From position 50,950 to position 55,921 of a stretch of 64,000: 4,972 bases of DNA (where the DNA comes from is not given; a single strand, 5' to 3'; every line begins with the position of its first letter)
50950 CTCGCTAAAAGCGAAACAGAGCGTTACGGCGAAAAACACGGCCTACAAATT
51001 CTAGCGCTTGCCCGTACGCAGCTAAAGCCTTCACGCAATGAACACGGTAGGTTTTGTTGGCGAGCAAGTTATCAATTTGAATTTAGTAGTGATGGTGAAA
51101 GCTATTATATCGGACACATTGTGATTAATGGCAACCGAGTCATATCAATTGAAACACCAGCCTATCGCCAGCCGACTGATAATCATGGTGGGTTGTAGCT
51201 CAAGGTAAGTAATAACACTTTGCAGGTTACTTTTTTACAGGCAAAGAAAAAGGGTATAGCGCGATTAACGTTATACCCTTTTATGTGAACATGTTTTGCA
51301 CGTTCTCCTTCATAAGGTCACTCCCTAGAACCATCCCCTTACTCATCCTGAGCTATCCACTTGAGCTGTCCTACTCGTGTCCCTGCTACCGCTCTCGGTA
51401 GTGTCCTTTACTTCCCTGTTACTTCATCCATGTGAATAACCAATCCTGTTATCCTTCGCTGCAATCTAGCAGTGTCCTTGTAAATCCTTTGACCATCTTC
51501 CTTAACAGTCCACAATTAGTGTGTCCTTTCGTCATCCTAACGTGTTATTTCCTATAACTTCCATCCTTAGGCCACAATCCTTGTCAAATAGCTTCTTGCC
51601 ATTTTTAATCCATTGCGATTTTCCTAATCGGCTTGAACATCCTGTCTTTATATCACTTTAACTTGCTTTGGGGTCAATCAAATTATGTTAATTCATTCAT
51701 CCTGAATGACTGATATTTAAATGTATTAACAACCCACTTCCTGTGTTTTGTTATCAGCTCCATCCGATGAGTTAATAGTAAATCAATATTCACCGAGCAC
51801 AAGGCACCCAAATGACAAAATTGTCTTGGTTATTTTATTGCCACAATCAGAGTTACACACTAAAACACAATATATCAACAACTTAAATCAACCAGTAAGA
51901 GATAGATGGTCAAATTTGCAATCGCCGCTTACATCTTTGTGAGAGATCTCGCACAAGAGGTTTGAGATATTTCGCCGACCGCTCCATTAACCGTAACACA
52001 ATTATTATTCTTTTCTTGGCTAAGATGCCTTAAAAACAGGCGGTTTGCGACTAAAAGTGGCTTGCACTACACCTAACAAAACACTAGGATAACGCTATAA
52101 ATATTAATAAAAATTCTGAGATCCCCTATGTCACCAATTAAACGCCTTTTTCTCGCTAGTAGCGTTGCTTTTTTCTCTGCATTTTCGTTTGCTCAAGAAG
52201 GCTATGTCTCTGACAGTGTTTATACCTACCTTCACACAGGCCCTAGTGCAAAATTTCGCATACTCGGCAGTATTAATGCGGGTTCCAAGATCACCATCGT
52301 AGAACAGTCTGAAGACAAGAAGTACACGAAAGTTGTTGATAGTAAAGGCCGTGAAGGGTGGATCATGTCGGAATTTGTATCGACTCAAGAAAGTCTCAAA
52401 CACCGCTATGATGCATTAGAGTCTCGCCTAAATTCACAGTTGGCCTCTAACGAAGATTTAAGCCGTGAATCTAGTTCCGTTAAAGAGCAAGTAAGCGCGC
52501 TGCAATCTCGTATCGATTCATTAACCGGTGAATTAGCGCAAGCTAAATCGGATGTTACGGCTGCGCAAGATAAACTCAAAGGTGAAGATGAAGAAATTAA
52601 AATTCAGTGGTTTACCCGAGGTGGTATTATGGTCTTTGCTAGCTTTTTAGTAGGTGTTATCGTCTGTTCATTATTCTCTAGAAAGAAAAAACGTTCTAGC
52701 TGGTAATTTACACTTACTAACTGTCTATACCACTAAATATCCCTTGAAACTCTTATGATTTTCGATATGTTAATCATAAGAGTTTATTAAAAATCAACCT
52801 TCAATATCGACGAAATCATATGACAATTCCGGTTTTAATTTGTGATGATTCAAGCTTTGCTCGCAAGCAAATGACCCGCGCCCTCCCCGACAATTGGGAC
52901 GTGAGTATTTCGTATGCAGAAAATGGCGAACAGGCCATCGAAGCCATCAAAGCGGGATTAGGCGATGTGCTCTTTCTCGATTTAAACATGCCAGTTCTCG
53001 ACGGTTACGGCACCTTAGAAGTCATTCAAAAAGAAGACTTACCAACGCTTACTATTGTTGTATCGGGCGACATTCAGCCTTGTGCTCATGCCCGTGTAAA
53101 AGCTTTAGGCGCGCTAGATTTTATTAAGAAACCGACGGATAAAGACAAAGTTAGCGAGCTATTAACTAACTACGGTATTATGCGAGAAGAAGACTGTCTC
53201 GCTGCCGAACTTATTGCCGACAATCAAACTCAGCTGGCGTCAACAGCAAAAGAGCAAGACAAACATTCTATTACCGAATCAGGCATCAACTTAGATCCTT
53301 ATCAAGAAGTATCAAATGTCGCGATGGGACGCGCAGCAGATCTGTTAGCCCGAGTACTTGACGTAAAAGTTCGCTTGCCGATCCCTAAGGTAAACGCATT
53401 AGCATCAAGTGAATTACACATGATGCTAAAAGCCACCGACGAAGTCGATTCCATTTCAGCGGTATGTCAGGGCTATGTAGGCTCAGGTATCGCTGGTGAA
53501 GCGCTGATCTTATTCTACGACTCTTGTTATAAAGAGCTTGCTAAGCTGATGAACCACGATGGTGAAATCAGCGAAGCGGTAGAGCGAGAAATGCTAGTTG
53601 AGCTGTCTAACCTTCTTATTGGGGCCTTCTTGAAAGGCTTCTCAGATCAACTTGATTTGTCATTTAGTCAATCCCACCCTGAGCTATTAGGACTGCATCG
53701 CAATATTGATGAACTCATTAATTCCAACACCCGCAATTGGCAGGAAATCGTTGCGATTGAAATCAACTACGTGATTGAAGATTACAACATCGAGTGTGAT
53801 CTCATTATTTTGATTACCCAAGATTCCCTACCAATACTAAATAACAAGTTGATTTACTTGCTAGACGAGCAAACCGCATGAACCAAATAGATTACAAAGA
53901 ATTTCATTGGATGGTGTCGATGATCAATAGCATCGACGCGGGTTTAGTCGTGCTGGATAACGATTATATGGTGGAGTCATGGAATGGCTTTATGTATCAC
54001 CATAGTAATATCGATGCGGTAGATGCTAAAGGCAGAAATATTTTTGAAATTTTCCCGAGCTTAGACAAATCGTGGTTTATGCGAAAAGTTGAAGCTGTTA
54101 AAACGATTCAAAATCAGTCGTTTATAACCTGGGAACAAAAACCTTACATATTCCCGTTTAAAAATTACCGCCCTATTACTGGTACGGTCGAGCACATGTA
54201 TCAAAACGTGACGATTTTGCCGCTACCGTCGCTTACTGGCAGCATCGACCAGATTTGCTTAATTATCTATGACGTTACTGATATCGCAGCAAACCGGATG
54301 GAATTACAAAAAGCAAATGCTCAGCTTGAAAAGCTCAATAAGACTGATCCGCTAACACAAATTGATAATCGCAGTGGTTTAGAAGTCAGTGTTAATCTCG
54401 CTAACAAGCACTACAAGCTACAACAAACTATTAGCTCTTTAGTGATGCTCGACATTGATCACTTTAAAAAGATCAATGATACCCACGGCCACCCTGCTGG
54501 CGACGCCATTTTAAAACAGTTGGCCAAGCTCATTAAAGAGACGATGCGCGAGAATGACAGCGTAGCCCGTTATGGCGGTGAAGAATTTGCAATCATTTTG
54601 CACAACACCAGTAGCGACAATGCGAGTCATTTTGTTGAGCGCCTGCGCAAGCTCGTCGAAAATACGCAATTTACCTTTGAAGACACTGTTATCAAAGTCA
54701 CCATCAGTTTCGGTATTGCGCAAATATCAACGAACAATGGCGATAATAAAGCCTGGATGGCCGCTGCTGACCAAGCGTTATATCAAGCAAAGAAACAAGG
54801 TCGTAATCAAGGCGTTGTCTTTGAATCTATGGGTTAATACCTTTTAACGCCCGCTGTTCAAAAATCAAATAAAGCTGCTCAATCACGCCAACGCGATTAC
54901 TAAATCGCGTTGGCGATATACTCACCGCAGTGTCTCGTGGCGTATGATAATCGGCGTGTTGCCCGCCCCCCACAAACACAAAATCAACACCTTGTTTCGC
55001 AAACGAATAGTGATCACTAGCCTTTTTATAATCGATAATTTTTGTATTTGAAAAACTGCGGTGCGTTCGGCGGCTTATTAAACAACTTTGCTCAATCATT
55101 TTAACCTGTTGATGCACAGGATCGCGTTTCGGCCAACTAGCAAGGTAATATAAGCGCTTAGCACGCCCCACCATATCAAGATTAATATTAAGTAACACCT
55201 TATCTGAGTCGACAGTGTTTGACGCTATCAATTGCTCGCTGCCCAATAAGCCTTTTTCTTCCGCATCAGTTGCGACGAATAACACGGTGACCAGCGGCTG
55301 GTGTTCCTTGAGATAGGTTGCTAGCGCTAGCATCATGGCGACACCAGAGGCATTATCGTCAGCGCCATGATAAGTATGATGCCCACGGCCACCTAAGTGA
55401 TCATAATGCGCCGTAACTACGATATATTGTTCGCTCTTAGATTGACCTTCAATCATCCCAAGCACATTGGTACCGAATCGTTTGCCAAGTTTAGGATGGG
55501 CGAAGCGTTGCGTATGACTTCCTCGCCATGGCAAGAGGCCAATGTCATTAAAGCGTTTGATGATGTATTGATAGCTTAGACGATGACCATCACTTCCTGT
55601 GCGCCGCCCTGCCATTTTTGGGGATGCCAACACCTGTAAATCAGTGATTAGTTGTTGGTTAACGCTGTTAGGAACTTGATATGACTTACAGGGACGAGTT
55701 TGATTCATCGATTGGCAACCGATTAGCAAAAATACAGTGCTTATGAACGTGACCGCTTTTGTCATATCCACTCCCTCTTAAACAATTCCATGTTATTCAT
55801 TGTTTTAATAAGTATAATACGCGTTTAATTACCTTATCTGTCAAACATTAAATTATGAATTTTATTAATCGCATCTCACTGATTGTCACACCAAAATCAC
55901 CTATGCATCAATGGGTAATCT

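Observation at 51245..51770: ORF-free gap hides a minus-strand GGA-repeat RNA, probably a CsrB/RsmB-class CsrA sponge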

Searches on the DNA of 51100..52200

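Call 4: search_rna_families(source=window, start=51100, end=52200, threshold=evalue, max_evalue=10, show_alignments=4)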
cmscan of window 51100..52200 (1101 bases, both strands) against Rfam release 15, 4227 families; matches with E-value up to 10: 6.
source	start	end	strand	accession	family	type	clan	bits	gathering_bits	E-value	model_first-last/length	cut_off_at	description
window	51430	51621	-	RF00018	CsrB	Gene; sRNA;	CL00106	25.7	71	5.8e-05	1-356/356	no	CsrB/RsmB RNA family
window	51705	51791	+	RF01215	snoR97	Gene; snRNA; snoRNA; HACA-box;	-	18.6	40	6.2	1-106/106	no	Small nucleolar RNA snoR97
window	51736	51921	-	RF01992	VIS1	Gene; lncRNA;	-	18.2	100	2.6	1-202/202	no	Viral integration site 1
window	51669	51736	+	RF01167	sn2429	Gene; snRNA; snoRNA; CD-box;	-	16.7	50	3.7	1-77/77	no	Small nucleolar RNA sn2429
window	51223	51252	+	RF01761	wcaG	Cis-reg;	-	14.8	42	7.4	55-84/98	no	wcaG RNA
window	51242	51428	-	RF00018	CsrB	Gene; sRNA;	CL00106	10.5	71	2.4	1-356/356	no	CsrB/RsmB RNA family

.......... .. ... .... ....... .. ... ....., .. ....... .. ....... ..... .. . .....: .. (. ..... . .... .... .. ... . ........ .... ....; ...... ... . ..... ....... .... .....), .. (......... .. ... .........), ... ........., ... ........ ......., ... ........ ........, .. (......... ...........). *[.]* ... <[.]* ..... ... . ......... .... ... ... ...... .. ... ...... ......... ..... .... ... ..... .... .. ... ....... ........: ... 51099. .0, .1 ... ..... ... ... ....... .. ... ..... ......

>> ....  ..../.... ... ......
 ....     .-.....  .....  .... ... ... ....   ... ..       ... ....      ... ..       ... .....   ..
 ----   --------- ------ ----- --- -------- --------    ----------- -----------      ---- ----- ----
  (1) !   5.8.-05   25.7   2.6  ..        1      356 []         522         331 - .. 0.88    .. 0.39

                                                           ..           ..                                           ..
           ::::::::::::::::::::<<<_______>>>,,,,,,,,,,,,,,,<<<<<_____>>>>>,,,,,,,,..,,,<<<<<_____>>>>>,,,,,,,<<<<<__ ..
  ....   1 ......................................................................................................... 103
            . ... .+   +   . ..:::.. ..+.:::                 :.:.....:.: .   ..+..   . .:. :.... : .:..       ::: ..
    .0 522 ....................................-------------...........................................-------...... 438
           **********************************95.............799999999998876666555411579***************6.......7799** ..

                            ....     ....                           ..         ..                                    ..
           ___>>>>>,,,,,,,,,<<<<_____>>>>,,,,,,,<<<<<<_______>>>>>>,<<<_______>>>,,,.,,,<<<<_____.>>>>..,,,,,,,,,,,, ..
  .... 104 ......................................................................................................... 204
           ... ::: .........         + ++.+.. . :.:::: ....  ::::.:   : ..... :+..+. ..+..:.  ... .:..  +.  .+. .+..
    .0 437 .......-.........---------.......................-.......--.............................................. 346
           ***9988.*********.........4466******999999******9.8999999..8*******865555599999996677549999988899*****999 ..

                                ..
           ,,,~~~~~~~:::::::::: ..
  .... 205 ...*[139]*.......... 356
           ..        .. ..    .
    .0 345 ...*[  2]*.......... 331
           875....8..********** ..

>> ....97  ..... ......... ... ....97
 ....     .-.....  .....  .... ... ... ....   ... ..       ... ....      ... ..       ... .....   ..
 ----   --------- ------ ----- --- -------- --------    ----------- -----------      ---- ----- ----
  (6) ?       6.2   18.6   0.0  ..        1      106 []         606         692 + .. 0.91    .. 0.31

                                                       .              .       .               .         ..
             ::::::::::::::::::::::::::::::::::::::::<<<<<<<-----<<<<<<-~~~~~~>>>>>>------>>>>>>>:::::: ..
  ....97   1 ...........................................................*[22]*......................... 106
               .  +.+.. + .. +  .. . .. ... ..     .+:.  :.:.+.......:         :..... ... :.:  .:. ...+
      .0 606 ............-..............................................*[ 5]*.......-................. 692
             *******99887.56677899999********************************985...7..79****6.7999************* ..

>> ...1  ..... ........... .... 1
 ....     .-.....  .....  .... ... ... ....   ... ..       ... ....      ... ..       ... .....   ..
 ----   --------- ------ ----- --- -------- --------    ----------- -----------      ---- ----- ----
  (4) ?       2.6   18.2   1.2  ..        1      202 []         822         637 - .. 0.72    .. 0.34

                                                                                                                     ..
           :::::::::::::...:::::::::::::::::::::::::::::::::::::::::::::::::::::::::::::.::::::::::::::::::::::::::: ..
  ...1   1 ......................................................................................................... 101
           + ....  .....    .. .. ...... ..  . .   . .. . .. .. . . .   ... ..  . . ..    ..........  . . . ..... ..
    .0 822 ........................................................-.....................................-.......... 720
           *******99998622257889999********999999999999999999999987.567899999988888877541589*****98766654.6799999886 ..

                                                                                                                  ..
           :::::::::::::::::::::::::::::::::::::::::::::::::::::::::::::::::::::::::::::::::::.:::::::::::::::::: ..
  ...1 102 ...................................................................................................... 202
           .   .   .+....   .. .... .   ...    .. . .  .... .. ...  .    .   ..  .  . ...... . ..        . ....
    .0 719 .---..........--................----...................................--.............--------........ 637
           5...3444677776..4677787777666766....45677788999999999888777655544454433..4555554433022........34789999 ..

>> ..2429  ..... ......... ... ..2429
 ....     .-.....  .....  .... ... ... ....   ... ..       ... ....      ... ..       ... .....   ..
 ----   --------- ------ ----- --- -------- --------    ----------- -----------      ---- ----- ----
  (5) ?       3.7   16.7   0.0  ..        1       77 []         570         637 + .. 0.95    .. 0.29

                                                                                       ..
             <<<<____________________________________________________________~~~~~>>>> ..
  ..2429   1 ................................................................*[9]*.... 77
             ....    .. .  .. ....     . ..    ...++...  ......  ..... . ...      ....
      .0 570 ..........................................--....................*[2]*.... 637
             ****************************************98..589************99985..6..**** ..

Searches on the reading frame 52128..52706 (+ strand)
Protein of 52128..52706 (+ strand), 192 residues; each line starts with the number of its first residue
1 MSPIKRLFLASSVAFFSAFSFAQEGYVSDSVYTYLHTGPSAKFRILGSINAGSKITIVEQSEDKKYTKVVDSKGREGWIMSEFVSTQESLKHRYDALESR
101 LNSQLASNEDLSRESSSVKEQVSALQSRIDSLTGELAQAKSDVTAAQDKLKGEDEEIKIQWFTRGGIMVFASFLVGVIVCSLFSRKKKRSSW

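Call 7: search_protein_families(library=pfam, proteins=[window:52128-52706:+])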
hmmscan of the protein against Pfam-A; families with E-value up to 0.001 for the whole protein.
window:52128-52706:+ (192 aa): 6 families
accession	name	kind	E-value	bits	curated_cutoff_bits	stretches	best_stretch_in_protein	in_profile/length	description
PF08239.17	SH3_3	-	5e-09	36.6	27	1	33-85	3-54/54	Bacterial SH3 domain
PF16526.10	CLZ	-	1.9e-05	25.4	26.7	0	109-151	20-62/71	C-terminal leucine zipper domain of cyclic nucleotide-gated channels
PF11559.13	ADIP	-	0.00013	22.5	34.3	1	86-157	47-117/151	Afadin- and alpha -actinin-Binding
PF06005.17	ZapB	-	0.00021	22.2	31.5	1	95-151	7-63/71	Cell division protein ZapB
PF10473.14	CENP-F_leu_zip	-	0.0003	21.3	34.5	1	85-147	17-79/140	Leucine-rich repeats of kinetochore protein Cenp-F/LEK1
PF04728.18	LPP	-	0.00082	20.1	29.1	1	120-148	7-35/53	Lipoprotein leucine-zipper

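Call 9: find_encoding_contigs(protein=window:52128-52706:+, flank=6000, max_places=6)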
Protein window:52128-52706:+ (192 aa): 2 contigs read that carry it; 2 places shown.
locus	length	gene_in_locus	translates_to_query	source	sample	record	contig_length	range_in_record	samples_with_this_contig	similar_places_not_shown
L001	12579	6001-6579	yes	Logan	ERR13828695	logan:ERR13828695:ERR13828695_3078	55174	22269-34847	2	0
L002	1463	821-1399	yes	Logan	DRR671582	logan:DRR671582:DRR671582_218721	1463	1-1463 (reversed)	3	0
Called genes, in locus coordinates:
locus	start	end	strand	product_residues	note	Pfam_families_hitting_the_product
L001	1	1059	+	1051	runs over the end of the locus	PF13620:CarboxypepD_reg, PF07715:Plug (weak), PF25183:OMP_b-brl_4, PF00593:TonB_dep_Rec_b-barrel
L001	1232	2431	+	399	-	PF03372:Exo_endo_phos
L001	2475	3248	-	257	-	PF00849:PseudoU_synth_2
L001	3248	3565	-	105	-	PF04287:DUF446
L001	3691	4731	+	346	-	PF12069:DUF3549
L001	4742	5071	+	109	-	PF11743:DUF3301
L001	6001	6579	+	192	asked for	PF08239:SH3_3, PF16526:CLZ (faint)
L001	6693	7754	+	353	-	PF00072:Response_reg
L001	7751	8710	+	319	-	PF00990:GGDEF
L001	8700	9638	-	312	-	PF16254:DUF4910 (weak), PF04389:Peptidase_M28, PF05343:Peptidase_M42 (faint), PF01546:Peptidase_M20 (faint)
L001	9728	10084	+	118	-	-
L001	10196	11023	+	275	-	PF06426:SATase_N, PF00132:Hexapep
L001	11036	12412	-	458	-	PF01926:MMR_HSR1, PF02421:FeoB_N (weak), PF11981:DUF3482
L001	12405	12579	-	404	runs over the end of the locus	PF11067:DUF2868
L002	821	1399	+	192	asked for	PF08239:SH3_3, PF16526:CLZ (faint)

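Call 44: search_protein_families(library=ncbifam, proteins=[window:52128-52706:+])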
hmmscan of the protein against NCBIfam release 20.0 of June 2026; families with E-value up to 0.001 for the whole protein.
window:52128-52706:+ (192 aa): 2 families
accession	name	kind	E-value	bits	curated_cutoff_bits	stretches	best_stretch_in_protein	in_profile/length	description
TIGR04211.1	SH3_and_anchor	equivalog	1.2e-40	139.3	65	1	26-192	1-198/198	TIGR04211 family SH3 domain-containing protein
NF011951.0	PRK15422.1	equivalog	0.00098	19.4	132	0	88-136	30-78/81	septal ring assembly protein ZapB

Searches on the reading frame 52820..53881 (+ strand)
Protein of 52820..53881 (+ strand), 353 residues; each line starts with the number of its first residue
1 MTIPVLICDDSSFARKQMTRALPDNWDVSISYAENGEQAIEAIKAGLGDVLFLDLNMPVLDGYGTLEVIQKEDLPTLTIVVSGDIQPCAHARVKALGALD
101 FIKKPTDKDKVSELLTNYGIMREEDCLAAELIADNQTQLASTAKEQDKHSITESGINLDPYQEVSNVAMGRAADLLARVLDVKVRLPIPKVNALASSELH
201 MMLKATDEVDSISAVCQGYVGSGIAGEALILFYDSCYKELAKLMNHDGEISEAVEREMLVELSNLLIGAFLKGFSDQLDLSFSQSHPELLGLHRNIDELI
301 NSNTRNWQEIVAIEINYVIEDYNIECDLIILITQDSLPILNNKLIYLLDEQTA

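Call 7: search_protein_families(library=pfam, proteins=[window:52820-53881:+])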
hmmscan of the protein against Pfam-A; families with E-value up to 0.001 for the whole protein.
window:52820-53881:+ (353 aa): 2 families
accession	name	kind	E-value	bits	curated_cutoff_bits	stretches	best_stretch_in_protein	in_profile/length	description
PF00072.30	Response_reg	-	9.2e-19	68.1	30.2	1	5-114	1-109/111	Response regulator receiver domain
PF13690.11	CheX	-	3.6e-05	24.2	27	0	215-281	3-68/94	Chemotaxis phosphatase CheX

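Call 44: search_protein_families(library=ncbifam, proteins=[window:52820-53881:+])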
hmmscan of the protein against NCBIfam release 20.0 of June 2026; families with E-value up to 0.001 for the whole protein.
window:52820-53881:+ (353 aa): 57 families (the best 25 are shown)
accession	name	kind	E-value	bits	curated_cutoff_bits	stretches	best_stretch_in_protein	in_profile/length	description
NF001965.0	PRK00742.1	subfamily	3e-19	69.5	293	1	1-132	2-135/357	chemotaxis-specific protein-glutamate methyltransferase CheB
NF009206.0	PRK12555.1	subfamily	1e-15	57.6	342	1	4-140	2-140/340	chemotaxis-specific protein-glutamate methyltransferase CheB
NF008677.0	PRK11697.1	equivalog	2.2e-12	46.8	246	1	3-119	2-116/238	two-component system response regulator BtsR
NF041367.1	CheY_Halo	equivalog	2.8e-12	47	200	1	5-115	1-110/114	chemotaxis protein CheY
NF041093.1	CheC_Thtogales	equivalog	7e-11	42.4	250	1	157-342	7-197/201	CheY-P phosphatase CheC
TIGR02875.1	spore_0_A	equivalog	1.5e-10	40.8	200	1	3-146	3-144/262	sporulation transcription factor Spo0A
NF008469.0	PRK11361.1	equivalog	1.7e-10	40.2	714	1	5-176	7-171/461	acetoacetate metabolism transcriptional regulator AtoC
NF008318.0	PRK11107.1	equivalog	8.4e-10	37.4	890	1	3-138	668-792/920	two-component sensor histidine kinase BarA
TIGR01818.1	ntrC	equivalog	1.8e-09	36.9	558.6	1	5-114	1-109/463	nitrogen regulation protein NR(I)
NF052596.1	RR_EAL_PvrR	equivalog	3.7e-09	35.7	580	1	3-140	4-148/398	response regulator cyclic di-GMP phosphodiesterase PvrR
NF008176.1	PRK10923.1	equivalog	4.3e-09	35.5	620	1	5-115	6-115/469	nitrogen regulation protein NR(I)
NF007969.0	PRK10693.1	equivalog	1.1e-08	34.5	329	1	5-113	10-118/337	two-component system response regulator RssB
NF007935.0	PRK10651.1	equivalog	2.1e-08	33.6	250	1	5-181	9-181/216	two-component system response regulator NarL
NF007689.0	PRK10365.1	equivalog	2.1e-08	33.4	760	1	3-117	6-119/441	sigma-54-dependent response regulator transcription factor ZraR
NF045505.1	RR_RssB_Pseudo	equivalog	2.5e-08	33.4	700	1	4-113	7-115/394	two-component system response regulator RssB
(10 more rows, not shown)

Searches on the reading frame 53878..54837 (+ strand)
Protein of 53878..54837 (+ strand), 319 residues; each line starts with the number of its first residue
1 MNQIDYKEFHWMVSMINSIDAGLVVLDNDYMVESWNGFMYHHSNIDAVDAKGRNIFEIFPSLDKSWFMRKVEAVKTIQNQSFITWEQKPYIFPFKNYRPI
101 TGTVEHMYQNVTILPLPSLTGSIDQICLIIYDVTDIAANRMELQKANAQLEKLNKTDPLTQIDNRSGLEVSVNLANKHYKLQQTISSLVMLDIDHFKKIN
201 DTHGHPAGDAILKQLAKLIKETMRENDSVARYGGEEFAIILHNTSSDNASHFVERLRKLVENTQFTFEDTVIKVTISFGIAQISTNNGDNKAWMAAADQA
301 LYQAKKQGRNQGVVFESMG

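Call 7: search_protein_families(library=pfam, proteins=[window:53878-54837:+])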
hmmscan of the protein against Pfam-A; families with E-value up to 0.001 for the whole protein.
window:53878-54837:+ (319 aa): 3 families
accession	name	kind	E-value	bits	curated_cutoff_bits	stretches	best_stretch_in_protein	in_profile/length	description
PF00990.26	GGDEF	-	2.9e-47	160.9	23.8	1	155-311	2-161/161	Diguanylate cyclase, GGDEF domain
PF24898.2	GGDEF_GdpP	-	7e-05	23.5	30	1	192-316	2-120/126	Cyclic-di-AMP phosphodiesterase GdpP-like, GGDEF domain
PF08448.16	PAS_4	-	0.00023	21.8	23.1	0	17-135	2-107/110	PAS fold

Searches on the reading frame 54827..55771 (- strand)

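Call 7: search_protein_families(library=pfam, proteins=[window:54827-55771:-])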
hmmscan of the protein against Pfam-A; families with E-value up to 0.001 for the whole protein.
window:54827-55771:- (314 aa): 4 families
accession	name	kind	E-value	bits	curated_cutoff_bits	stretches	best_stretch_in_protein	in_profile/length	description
PF04389.22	Peptidase_M28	-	1.2e-42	146.3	21.3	1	102-291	1-183/193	Peptidase family M28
PF05343.19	Peptidase_M42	-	1.1e-05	25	23.2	1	139-182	134-177/292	M42 glutamyl aminopeptidase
PF16254.10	DUF4910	-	1.2e-05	24.8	26.6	1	136-305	82-245/247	Domain of unknown function (DUF4910)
PF01546.33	Peptidase_M20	-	1.9e-05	25.1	24.6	1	136-188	32-85/206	Peptidase family M20/M25/M40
